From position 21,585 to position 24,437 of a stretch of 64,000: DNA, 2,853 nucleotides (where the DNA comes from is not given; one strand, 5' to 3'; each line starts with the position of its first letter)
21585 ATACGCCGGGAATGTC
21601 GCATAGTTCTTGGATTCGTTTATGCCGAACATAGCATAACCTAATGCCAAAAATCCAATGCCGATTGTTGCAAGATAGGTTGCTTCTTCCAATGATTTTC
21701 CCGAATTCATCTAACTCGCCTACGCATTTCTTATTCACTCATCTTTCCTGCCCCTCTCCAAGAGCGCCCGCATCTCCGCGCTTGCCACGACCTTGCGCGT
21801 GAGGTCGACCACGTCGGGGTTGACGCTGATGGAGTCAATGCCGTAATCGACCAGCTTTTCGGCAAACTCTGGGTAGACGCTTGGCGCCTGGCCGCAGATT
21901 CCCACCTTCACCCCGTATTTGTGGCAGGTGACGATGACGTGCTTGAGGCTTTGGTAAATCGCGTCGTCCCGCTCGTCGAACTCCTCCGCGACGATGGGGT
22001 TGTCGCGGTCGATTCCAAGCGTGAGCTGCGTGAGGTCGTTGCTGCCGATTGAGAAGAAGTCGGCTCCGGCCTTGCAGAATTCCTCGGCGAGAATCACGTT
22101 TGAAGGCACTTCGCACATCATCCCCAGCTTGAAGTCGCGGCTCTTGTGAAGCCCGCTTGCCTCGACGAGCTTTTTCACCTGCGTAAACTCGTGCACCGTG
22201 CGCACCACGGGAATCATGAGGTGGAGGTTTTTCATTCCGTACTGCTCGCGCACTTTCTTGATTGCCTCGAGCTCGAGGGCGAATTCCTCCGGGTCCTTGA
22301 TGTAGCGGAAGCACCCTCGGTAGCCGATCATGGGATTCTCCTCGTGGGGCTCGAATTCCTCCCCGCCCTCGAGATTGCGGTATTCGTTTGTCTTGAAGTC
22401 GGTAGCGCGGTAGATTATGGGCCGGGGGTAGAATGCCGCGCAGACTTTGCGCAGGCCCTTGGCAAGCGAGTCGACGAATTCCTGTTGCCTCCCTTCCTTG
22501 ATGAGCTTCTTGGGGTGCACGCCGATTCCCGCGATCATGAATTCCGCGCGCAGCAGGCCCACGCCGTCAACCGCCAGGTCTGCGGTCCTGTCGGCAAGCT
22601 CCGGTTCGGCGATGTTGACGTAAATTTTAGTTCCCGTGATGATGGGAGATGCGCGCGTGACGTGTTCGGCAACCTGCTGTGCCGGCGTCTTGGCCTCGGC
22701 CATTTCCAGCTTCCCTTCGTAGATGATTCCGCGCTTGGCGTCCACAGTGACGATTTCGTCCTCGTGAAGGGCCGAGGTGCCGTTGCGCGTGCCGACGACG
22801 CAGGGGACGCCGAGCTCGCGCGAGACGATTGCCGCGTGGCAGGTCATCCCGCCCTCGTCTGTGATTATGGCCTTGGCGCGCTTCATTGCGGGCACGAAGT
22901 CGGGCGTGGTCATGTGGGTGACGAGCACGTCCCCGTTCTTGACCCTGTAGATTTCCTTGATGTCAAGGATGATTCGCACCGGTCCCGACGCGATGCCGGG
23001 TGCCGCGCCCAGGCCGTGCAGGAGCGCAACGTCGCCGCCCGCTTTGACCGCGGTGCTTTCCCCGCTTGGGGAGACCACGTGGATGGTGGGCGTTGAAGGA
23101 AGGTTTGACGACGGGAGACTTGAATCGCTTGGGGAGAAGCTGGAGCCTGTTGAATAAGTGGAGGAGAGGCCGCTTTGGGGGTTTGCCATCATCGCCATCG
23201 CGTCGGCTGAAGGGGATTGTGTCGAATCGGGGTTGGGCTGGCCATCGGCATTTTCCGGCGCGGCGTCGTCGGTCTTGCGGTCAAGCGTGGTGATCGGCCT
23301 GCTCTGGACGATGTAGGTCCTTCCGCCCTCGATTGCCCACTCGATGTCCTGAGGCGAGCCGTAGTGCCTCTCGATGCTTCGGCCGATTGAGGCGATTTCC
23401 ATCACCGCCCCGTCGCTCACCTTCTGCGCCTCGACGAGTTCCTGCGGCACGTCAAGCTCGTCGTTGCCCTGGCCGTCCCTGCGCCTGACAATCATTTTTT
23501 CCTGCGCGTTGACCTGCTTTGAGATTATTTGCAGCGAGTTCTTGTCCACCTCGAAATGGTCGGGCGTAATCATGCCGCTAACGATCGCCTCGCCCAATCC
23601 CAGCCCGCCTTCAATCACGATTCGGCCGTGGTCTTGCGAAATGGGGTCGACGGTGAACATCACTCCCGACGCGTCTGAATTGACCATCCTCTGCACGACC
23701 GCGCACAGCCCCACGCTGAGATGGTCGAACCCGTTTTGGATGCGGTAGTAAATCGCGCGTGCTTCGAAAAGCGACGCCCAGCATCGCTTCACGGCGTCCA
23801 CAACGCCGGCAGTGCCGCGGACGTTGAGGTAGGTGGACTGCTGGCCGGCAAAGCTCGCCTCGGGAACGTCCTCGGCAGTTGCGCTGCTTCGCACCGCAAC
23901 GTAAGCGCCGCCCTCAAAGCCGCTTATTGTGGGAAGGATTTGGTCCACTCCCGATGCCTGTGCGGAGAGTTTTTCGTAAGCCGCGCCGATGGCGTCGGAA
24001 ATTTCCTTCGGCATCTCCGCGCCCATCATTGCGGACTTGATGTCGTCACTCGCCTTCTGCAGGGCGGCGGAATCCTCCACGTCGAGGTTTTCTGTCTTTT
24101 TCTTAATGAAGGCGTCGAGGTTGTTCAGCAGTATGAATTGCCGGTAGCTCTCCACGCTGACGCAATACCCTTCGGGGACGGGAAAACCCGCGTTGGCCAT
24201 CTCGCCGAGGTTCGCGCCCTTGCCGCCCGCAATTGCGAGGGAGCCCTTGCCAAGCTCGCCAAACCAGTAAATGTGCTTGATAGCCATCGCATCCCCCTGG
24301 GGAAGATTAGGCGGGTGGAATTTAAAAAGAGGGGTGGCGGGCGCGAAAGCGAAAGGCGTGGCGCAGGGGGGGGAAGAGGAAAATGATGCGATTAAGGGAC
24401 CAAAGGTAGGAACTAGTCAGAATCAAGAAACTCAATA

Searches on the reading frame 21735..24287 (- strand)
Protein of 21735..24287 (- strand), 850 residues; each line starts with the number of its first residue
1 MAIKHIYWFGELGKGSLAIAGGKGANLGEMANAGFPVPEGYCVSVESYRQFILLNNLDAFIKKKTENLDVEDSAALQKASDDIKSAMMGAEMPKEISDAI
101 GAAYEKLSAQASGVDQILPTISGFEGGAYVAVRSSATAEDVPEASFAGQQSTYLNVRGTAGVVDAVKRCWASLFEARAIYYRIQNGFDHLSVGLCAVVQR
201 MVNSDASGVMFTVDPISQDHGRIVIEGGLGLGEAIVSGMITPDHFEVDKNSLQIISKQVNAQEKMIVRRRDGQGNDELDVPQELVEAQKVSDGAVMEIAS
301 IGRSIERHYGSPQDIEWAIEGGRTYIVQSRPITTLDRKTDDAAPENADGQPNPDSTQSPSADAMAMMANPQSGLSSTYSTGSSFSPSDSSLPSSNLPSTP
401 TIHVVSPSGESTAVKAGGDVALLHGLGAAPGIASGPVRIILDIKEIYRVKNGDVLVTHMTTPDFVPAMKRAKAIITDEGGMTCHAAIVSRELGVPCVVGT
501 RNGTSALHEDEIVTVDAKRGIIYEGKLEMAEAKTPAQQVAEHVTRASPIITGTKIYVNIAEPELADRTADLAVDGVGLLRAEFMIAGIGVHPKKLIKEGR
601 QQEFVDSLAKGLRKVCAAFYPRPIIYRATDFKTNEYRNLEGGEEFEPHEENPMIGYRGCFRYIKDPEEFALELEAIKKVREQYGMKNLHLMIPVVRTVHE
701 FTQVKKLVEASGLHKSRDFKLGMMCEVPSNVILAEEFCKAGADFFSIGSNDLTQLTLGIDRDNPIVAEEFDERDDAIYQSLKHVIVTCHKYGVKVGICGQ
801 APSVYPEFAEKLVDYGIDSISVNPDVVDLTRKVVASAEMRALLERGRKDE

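Call 87: search_protein_families(library=pfam, proteins=[window:21735-24287:-], max_evalue=0.00001)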
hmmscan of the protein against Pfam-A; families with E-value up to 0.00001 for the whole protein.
window:21735-24287:- (850 aa): 3 families
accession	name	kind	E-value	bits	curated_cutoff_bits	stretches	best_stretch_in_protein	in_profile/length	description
PF01326.24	PPDK_N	-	6.7e-108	361.3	27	1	19-347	3-324/328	Pyruvate phosphate dikinase, AMP/ATP-binding domain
PF02896.24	PEP-utilizers_C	-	7.4e-73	245.7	22.8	1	551-838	18-292/293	PEP-utilising enzyme, PEP-binding domain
PF00391.29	PEP-utilizers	-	3e-28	97.7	23.1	1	450-520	2-72/72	PEP-utilising enzyme, mobile domain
